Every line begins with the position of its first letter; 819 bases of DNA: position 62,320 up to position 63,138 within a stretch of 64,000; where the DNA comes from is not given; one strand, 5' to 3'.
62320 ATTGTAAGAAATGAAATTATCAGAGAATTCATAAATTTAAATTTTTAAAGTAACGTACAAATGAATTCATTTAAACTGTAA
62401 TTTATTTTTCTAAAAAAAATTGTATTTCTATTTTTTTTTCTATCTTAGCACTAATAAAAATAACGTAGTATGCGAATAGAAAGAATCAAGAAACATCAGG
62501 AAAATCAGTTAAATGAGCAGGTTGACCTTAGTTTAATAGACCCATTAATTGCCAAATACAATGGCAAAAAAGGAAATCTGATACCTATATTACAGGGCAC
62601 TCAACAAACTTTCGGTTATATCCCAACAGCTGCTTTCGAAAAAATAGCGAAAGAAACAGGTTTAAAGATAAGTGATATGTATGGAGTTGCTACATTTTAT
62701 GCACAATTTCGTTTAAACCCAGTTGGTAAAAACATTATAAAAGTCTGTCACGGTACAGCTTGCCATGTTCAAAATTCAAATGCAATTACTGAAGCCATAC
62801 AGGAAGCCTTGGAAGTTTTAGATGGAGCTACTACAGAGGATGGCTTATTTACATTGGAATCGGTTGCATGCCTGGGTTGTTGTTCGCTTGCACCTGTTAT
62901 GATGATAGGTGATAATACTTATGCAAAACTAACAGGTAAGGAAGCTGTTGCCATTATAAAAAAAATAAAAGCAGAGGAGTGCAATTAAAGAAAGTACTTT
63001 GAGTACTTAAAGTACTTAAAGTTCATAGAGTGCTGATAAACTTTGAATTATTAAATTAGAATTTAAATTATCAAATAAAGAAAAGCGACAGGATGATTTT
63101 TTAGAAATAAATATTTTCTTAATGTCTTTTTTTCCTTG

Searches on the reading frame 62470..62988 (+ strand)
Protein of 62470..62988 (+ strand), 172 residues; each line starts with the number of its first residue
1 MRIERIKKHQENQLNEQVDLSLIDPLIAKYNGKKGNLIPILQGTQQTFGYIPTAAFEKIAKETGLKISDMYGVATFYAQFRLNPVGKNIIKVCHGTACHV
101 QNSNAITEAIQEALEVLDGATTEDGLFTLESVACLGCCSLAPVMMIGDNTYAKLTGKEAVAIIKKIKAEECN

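Call 17: search_protein_families(library=pfam, proteins=[window:62470-62988:+], max_evalue=0.01)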
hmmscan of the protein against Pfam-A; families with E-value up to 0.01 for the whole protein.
window:62470-62988:+ (172 aa): 1 family
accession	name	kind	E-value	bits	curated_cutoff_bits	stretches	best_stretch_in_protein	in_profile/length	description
PF01257.25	2Fe-2S_thioredx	-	4.7e-50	169.7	24.8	1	24-167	2-145/145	Thioredoxin-like [2Fe-2S] ferredoxin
